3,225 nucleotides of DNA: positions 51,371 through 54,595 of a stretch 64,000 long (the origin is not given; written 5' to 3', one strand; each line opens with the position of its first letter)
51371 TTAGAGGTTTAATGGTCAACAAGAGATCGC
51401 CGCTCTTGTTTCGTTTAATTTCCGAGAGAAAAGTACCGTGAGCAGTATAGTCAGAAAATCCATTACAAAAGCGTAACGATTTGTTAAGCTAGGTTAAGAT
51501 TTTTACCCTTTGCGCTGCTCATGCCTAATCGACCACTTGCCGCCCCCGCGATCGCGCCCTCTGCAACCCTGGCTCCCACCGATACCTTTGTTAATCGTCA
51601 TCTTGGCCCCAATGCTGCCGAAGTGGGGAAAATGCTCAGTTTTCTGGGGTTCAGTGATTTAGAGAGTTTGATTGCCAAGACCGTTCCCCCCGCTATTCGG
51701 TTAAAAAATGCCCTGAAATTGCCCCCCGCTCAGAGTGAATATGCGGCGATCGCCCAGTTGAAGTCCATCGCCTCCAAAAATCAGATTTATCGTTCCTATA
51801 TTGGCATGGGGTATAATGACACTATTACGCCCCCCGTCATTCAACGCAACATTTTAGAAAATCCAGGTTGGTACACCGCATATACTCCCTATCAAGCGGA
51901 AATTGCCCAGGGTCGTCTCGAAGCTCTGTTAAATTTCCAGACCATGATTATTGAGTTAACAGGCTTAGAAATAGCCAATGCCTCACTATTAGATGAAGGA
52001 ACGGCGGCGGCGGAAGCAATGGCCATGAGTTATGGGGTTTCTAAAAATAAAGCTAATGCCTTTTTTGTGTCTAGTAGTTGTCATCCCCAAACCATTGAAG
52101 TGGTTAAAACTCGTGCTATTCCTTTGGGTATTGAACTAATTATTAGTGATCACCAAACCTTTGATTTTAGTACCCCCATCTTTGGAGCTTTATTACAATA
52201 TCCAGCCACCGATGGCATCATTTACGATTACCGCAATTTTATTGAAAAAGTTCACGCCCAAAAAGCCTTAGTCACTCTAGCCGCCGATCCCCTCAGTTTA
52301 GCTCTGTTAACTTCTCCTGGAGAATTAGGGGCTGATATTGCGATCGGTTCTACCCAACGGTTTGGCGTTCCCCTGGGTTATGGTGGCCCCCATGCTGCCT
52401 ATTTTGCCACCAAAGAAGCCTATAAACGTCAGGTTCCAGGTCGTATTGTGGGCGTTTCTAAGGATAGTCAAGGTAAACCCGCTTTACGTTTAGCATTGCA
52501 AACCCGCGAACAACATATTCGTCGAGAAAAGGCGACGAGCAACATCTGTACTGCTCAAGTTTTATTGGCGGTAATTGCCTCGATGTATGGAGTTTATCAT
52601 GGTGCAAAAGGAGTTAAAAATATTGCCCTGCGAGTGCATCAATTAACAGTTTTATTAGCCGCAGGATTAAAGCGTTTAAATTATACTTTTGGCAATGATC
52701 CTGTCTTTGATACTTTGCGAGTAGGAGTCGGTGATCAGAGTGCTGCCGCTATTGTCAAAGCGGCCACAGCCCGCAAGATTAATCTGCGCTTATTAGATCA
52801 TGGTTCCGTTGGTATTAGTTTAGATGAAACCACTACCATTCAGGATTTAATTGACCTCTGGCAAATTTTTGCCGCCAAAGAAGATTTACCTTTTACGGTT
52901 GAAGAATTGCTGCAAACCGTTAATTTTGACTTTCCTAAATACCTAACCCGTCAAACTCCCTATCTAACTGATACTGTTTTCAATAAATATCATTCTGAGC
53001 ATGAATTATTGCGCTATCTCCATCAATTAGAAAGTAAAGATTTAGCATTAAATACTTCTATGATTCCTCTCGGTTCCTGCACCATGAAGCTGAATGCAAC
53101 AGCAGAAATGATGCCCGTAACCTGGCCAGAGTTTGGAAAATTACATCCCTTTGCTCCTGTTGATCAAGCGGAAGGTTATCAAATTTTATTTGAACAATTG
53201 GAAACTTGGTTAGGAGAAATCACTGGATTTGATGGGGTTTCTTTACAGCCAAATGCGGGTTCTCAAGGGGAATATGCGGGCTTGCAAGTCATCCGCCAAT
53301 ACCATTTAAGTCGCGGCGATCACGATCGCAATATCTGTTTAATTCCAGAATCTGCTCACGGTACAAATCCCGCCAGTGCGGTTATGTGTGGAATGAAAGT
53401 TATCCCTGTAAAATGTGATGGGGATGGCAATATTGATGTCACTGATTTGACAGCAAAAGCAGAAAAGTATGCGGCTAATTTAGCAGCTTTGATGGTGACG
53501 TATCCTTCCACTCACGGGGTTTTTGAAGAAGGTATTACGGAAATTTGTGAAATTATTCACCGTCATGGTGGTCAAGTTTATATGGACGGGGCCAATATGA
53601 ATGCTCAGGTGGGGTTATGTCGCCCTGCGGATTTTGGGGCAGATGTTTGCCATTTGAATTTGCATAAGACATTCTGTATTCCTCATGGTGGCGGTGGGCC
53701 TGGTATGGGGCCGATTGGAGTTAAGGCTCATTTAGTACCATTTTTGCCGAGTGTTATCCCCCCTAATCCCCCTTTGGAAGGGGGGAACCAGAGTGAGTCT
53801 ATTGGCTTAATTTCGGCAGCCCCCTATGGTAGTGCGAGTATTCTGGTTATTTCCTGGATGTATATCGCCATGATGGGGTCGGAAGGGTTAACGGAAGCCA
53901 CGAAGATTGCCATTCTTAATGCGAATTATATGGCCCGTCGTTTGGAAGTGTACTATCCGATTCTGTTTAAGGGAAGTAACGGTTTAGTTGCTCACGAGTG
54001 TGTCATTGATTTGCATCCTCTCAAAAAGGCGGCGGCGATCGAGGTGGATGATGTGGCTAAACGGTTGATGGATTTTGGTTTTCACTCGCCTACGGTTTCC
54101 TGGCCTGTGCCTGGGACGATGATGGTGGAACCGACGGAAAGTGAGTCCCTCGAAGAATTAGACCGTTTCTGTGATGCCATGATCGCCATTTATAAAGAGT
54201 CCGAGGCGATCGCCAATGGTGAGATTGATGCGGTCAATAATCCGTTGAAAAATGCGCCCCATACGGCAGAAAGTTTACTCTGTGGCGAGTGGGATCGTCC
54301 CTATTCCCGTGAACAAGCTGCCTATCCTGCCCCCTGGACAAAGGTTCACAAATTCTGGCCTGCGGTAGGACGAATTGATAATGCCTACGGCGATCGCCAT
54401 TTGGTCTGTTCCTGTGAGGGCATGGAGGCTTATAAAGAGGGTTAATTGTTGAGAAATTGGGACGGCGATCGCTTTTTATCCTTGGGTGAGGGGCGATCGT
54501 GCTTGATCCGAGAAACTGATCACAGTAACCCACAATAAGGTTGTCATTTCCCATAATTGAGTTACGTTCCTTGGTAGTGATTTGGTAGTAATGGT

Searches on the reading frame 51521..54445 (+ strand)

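Call 43: search_protein_families(library=pfam, proteins=[window:51521-54445:+], max_evalue=0.00001)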
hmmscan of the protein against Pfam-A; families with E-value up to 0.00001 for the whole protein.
window:51521-54445:+ (974 aa): 2 families
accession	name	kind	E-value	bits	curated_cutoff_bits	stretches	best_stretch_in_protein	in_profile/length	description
PF02347.22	GDC-P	-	1.4e-200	667.1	26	2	25-450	1-429/429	Glycine cleavage system P-protein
PF21478.3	GcvP2_C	-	4.3e-57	191.7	27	1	793-914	1-122/122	Glycine dehydrogenase, C-terminal domain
